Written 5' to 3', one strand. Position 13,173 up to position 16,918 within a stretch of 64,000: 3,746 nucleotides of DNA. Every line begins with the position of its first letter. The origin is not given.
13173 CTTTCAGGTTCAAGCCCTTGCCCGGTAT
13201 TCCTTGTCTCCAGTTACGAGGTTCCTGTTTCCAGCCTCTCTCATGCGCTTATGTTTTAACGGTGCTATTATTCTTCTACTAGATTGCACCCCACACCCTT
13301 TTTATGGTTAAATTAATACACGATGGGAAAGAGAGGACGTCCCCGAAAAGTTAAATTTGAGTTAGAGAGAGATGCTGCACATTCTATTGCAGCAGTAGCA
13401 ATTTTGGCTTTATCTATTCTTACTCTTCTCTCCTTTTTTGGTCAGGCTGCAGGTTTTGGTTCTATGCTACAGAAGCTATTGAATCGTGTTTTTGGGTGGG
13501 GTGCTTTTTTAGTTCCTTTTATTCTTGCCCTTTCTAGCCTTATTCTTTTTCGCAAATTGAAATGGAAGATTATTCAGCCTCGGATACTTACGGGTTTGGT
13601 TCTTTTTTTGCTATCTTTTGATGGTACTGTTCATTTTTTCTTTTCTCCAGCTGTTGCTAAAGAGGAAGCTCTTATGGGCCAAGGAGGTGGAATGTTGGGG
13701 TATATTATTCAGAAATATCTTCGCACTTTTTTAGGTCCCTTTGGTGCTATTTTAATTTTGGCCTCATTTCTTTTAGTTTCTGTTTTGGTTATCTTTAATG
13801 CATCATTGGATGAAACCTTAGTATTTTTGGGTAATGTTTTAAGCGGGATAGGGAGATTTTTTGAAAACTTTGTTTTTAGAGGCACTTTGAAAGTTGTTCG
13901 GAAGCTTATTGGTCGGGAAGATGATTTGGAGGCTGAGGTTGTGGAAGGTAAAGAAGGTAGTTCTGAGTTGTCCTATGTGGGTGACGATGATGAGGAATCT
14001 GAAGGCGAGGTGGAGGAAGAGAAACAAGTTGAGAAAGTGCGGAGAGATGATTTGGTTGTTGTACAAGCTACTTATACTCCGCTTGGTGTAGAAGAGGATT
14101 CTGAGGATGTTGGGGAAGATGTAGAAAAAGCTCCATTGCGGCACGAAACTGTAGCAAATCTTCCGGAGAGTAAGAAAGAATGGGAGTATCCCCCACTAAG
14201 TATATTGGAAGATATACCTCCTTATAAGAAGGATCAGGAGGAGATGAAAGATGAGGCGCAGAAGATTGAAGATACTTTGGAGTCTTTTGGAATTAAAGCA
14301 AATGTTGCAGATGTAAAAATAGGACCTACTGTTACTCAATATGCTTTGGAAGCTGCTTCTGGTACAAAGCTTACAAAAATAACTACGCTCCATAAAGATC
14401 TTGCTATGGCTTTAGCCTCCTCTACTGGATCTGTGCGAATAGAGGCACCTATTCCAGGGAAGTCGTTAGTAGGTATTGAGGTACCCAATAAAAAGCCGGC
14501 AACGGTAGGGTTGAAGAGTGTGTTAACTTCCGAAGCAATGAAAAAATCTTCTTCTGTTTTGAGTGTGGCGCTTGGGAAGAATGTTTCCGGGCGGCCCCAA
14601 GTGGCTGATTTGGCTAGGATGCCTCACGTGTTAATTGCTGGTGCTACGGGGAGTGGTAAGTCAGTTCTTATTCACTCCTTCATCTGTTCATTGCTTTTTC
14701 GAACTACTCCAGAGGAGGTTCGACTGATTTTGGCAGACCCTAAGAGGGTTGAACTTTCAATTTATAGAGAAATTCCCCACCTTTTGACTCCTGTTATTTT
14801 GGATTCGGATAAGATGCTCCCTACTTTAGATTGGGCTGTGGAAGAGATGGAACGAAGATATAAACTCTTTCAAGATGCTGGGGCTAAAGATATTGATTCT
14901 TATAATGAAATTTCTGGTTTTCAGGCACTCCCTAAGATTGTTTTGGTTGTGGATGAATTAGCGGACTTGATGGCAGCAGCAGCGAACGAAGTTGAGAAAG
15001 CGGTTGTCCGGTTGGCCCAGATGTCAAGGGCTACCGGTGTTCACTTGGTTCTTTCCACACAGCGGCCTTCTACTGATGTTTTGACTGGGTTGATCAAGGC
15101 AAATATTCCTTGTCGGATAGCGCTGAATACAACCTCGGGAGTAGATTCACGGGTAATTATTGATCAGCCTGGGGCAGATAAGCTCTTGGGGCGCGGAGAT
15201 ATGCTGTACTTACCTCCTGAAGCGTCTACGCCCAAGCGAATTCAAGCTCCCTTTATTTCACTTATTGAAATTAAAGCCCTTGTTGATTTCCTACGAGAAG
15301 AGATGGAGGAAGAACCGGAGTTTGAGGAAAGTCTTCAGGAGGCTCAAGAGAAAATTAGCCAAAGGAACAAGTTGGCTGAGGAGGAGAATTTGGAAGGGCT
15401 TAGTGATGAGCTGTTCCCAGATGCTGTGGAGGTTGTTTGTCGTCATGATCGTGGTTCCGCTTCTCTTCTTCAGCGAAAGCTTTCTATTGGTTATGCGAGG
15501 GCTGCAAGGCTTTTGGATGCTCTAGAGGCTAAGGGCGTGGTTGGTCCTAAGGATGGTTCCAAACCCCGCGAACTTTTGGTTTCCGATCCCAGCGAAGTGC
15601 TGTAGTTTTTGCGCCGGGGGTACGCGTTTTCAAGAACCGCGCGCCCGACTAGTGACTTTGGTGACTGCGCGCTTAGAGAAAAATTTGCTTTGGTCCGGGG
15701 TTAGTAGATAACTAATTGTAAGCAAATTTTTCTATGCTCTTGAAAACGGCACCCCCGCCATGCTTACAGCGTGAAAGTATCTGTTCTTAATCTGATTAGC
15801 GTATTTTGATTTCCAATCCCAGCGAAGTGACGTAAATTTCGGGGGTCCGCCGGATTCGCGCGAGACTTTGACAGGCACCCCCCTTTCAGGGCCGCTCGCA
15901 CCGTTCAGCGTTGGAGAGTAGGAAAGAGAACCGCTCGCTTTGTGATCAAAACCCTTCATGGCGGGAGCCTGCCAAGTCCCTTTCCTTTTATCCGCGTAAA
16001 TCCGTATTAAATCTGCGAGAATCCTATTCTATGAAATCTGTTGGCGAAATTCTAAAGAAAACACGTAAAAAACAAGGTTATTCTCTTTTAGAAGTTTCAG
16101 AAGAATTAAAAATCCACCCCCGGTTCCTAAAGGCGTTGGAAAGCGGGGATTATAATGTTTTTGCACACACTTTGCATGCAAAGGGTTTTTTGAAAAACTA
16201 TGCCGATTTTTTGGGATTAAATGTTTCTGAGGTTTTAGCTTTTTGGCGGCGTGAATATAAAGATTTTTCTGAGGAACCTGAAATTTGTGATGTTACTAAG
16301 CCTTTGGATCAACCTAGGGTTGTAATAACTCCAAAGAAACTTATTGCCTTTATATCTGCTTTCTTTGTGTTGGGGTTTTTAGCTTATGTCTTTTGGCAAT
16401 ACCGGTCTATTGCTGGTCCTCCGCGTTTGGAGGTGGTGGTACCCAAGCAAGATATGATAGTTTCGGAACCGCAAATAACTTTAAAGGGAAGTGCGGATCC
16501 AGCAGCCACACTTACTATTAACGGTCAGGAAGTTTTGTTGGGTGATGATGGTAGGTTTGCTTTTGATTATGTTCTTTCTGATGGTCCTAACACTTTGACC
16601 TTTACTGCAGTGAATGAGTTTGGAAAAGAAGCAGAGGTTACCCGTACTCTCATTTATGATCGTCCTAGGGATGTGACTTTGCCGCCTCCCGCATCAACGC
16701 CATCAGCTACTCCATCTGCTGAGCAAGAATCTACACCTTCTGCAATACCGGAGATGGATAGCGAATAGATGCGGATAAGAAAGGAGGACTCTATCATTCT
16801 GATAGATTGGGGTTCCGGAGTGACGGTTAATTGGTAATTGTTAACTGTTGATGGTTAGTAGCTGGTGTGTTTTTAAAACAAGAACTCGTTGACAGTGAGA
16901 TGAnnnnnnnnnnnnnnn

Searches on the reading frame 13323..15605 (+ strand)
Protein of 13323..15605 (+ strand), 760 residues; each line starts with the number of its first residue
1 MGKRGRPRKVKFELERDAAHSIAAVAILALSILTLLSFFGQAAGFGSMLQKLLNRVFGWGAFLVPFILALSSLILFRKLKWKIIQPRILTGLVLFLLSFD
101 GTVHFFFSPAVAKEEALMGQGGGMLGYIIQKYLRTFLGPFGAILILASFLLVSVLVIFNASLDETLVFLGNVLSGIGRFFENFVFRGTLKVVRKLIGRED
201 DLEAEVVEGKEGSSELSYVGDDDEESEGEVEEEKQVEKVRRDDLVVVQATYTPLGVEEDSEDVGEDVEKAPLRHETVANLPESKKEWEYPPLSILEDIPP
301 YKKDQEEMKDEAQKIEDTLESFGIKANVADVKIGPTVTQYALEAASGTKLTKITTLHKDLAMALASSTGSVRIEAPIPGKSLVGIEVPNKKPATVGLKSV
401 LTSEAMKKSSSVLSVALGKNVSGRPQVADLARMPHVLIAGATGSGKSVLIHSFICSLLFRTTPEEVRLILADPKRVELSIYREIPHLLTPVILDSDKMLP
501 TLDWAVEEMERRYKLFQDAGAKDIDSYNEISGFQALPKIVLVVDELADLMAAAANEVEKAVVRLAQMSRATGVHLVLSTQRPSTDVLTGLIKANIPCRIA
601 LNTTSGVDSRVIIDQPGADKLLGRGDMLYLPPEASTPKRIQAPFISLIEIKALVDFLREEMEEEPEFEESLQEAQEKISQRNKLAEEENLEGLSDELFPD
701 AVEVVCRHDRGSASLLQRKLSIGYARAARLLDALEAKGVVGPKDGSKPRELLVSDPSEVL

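Call 51: search_protein_families(library=pfam, proteins=[window:13323-15605:+], max_evalue=0.001)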
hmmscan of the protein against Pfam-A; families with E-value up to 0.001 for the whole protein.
window:13323-15605:+ (760 aa): 6 families
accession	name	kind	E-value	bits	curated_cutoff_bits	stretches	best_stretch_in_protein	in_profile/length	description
PF01580.24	FtsK_SpoIIIE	-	1.9e-59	201.2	24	1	397-583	2-220/221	FtsK/SpoIIIE family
PF17854.6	FtsK_alpha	-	1.1e-29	103.1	22.9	1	290-389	2-101/101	FtsK alpha domain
PF09397.16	FtsK_gamma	-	6.7e-26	90.2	30.6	1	694-753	3-62/63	Ftsk gamma domain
PF13491.11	FtsK_4TM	-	1.5e-12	47.9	23.1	1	45-163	50-164/171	4TM region of DNA translocase FtsK/SpoIIIE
PF05621.17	TniB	-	2.5e-05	24.2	22.4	0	429-454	31-56/189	Bacterial TniB protein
PF01935.23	DUF87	-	0.00077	20.1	23.2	0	434-459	24-49/220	Helicase HerA, central domain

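Call 52: find_homologous_proteins(query=window:13323-15605:+, max_evalue=1e-100)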
Query window:13323-15605:+ (760 aa): 7893 proteins with E <= 1e-100 among 8000 candidates; the best 120 are listed.
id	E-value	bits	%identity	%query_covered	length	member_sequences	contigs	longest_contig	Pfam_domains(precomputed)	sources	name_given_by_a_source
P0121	0.0e+0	1642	100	100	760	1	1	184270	PF17854.7,PF13491.12,PF01580.25,PF09397.17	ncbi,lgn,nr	ncbi:MAG: DNA translocase FtsK 4TM domain-containing protein [Patescibacteria group bacterium]|nr:DN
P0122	0.0e+0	1458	88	100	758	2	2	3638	PF17854.7,PF13491.12,PF01580.25,PF09397.17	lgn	-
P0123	0.0e+0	1357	82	100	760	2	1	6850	PF17854.7,PF13491.12,PF01580.25,PF05621.18,PF09397.17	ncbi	-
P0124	0.0e+0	1325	80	100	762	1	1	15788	PF17854.7,PF13491.12,PF01580.25,PF05621.18,PF09397.17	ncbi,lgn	-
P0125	0.0e+0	1313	78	100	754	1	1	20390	PF17854.7,PF13491.12,PF01580.25,PF05621.18,PF09397.17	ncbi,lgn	-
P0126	0.0e+0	1104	69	100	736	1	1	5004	PF17854.7,PF13491.12,PF01580.25,PF09397.17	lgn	-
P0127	0.0e+0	1100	68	100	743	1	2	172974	PF17854.7,PF13491.12,PF01580.25,PF09397.17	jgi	-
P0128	0.0e+0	1097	66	100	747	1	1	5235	PF17854.7,PF13491.12,PF01580.25,PF09397.17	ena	-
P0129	0.0e+0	1087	66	100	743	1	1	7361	PF17854.7,PF13491.12,PF01580.25,PF09397.17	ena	-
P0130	0.0e+0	1085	67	100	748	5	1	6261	PF17854.7,PF13491.12,PF01580.25,PF09397.17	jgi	-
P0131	0.0e+0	1080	67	100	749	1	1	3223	PF17854.7,PF13491.12,PF01580.25,PF05621.18,PF09397.17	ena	-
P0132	0.0e+0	1068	65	100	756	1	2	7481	PF17854.7,PF13491.12,PF01580.25,PF09397.17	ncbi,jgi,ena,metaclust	metaclust:\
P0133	0.0e+0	1048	63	100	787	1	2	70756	PF17854.7,PF13491.12,PF01580.25,PF05621.18,PF09397.17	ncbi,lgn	ncbi:MAG: DNA translocase FtsK 4TM domain-containing protein [Patescibacteria group bacterium]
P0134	0.0e+0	1036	65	96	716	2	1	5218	PF17854.7,PF13491.12,PF01580.25,PF09397.17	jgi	-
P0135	0.0e+0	1020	64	100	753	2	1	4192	PF17854.7,PF13491.12,PF01580.25,PF09397.17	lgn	-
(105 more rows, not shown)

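Call 55: find_encoding_contigs(protein=P0122, flank=10000, max_places=2)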
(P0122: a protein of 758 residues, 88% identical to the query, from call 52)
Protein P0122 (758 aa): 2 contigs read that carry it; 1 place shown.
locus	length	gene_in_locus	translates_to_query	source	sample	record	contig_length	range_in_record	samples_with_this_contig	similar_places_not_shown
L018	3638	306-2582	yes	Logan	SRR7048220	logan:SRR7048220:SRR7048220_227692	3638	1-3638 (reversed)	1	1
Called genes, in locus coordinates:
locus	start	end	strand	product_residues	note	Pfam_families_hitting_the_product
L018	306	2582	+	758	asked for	PF13491:FtsK_4TM, PF17854:FtsK_alpha, PF01580:FtsK_SpoIIIE, PF09397:FtsK_gamma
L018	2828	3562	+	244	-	PF12844:HTH_19, PF13413:HTH_25, PF09136:Glucodextran_B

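Call 56: find_encoding_contigs(protein=P0124, flank=10000, max_places=2)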
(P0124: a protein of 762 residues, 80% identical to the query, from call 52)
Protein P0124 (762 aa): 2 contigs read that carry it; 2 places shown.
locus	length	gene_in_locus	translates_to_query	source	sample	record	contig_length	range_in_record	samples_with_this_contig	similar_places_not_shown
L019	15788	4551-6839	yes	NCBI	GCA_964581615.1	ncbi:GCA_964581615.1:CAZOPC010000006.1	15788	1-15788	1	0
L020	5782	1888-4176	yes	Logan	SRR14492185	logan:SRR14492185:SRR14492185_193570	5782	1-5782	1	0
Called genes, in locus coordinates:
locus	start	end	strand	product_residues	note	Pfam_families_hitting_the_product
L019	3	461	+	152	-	?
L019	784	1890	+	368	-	PF00004:AAA, PF07724:AAA_2 (weak), PF07728:AAA_5, PF13401:AAA_22 (faint), PF22667:Lon_lid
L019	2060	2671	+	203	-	PF03167:UDG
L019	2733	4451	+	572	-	PF00753:Lactamase_B, PF12706:Lactamase_B_2, PF07521:RMMBL (faint), PF22505:RNase_J_b_CASP, PF17770:RNase_J_C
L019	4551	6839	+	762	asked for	PF13491:FtsK_4TM, PF17854:FtsK_alpha, PF01580:FtsK_SpoIIIE, PF05621:TniB (faint), PF09397:FtsK_gamma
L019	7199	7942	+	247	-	PF12844:HTH_19 (weak), PF13413:HTH_25, PF09136:Glucodextran_B (faint)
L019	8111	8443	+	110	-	-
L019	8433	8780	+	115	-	-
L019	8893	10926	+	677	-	PF01411:tRNA-synt_2c, PF07973:tRNA_SAD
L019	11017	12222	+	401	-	PF11104:PilM_2 (weak), PF25216:Volactin (weak), PF06723:MreB_Mbl (faint), PF14450:FtsA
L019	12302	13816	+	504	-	-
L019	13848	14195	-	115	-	PF01371:Trp_repressor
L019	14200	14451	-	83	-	-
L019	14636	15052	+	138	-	PF03652:RuvX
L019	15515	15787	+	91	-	?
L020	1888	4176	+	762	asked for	PF13491:FtsK_4TM, PF17854:FtsK_alpha, PF01580:FtsK_SpoIIIE, PF05621:TniB (faint), PF09397:FtsK_gamma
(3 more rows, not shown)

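Call 62: find_encoding_contigs(protein=P0125, flank=10000, max_places=2)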
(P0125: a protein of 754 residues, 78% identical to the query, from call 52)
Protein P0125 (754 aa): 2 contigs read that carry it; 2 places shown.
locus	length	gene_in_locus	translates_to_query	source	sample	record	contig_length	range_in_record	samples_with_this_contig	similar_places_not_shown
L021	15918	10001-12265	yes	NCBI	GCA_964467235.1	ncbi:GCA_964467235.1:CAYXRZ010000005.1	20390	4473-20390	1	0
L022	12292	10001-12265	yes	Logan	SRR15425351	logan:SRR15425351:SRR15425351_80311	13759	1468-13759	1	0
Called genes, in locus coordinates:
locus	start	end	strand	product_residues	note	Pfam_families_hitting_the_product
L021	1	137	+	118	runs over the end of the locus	PF04266:ASCH (weak)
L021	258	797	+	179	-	PF00293:NUDIX, PF14815:NUDIX_4 (weak)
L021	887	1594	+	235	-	PF00293:NUDIX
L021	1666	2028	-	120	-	-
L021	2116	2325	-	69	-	-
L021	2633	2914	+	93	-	-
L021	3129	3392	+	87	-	PF00312:Ribosomal_S15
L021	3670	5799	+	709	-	PF01138:RNase_PH, PF03725:RNase_PH_C, PF03726:PNPase (faint), PF01138:RNase_PH, PF00013:KH_1, PF00575:S1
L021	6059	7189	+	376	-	PF07724:AAA_2, PF00004:AAA, PF07728:AAA_5 (weak), PF22667:Lon_lid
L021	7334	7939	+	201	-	PF03167:UDG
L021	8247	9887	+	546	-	PF00753:Lactamase_B, PF12706:Lactamase_B_2, PF22505:RNase_J_b_CASP, PF07521:RMMBL (weak), PF17770:RNase_J_C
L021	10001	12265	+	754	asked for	PF13491:FtsK_4TM, PF17854:FtsK_alpha, PF01580:FtsK_SpoIIIE, PF05621:TniB (faint), PF09397:FtsK_gamma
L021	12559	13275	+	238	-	PF12844:HTH_19 (weak), PF13413:HTH_25, PF09136:Glucodextran_B (weak)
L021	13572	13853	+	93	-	-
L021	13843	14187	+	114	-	-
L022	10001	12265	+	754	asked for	PF13491:FtsK_4TM, PF17854:FtsK_alpha, PF01580:FtsK_SpoIIIE, PF05621:TniB (faint), PF09397:FtsK_gamma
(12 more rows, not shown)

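Call 63: find_encoding_contigs(protein=P0123, flank=10000, max_places=2)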
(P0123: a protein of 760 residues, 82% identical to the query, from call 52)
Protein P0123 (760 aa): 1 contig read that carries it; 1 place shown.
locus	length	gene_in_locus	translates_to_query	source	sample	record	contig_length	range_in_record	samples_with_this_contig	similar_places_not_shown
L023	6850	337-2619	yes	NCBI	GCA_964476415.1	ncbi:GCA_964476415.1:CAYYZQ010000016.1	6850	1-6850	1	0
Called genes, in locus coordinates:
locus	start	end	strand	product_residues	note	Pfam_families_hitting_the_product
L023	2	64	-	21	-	?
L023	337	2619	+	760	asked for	PF13491:FtsK_4TM, PF17854:FtsK_alpha, PF01580:FtsK_SpoIIIE, PF05621:TniB (faint), PF09397:FtsK_gamma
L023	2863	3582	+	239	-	PF12844:HTH_19, PF13413:HTH_25, PF09136:Glucodextran_B (weak)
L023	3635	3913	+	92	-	-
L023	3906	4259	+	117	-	-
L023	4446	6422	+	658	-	PF01411:tRNA-synt_2c, PF07973:tRNA_SAD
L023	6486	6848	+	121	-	?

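Call 82: find_encoding_contigs(protein=P0127, flank=10000, max_places=2)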
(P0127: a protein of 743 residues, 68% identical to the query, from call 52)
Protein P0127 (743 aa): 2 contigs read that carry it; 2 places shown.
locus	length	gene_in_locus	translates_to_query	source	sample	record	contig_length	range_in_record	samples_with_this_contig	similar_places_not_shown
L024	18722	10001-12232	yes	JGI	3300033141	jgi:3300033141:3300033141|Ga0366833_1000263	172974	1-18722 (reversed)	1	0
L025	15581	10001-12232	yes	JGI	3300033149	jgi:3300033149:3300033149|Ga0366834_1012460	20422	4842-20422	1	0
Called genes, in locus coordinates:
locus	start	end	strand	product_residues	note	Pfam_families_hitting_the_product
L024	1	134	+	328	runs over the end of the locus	PF00226:DnaJ, PF01556:DnaJ_C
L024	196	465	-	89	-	-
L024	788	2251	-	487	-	PF00009:GTP_EFTU, PF09439:SRPRB (weak), PF00071:Ras, PF01926:MMR_HSR1, PF08477:Roc (weak), PF22042:EF-G_D2, PF11987:IF-2, PF03144:GTP_EFTU_D2 (weak), +2 more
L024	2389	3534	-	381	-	PF08529:NusA_N, PF13184:KH_NusA_1st, PF26594:KH_NusA_2nd, PF03118:RNA_pol_A_CTD, PF14520:HHH_5 (weak)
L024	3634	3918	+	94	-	PF00312:Ribosomal_S15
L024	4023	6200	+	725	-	PF01138:RNase_PH, PF03725:RNase_PH_C, PF01138:RNase_PH, PF00013:KH_1, PF00575:S1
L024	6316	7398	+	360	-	PF00004:AAA, PF07724:AAA_2 (weak), PF07728:AAA_5 (weak), PF22667:Lon_lid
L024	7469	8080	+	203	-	PF03167:UDG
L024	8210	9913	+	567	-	PF00753:Lactamase_B, PF12706:Lactamase_B_2, PF07521:RMMBL (faint), PF22505:RNase_J_b_CASP, PF17770:RNase_J_C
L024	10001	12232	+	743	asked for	PF13491:FtsK_4TM, PF17854:FtsK_alpha, PF01580:FtsK_SpoIIIE, PF09397:FtsK_gamma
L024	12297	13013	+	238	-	PF12844:HTH_19, PF13413:HTH_25, PF09136:Glucodextran_B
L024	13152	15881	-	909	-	-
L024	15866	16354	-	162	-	-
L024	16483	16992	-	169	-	PF02517:Rce1-like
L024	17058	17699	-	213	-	PF01476:LysM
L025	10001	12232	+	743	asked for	PF13491:FtsK_4TM, PF17854:FtsK_alpha, PF01580:FtsK_SpoIIIE, PF09397:FtsK_gamma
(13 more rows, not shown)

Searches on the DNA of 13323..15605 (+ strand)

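Call 96: search_dna_similar(query=L019:6891-7062:+, collection=phages, mode=distant, max_evalue=0.001, max_rows=5)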
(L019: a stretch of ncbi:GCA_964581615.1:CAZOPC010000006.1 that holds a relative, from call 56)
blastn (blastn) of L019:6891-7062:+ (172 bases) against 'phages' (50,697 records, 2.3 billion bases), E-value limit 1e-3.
No match.

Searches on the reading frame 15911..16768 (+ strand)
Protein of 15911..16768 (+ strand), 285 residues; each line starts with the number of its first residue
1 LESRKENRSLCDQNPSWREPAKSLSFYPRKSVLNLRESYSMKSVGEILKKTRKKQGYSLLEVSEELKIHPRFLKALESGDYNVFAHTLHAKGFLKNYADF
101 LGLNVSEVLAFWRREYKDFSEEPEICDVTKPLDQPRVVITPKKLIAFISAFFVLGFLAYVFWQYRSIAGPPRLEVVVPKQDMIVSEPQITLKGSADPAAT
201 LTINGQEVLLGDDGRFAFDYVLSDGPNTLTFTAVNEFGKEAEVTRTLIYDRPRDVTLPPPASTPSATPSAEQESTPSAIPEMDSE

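Call 51: search_protein_families(library=pfam, proteins=[window:15911-16768:+], max_evalue=0.001)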
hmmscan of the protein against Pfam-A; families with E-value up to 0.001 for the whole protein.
window:15911-16768:+ (285 aa): 4 families
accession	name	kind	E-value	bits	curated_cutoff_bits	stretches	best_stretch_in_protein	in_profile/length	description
PF13413.12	HTH_25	-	2.5e-18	66.1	24.6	1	47-107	1-61/62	Helix-turn-helix domain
PF09136.16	Glucodextran_B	-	9e-10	38.8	27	1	171-248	1-80/83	Glucodextranase, domain B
PF12844.13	HTH_19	-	1.5e-07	31.6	30.2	1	45-108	1-58/64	Helix-turn-helix domain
PF01381.28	HTH_3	-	0.00033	21.1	23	1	48-81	1-34/55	Helix-turn-helix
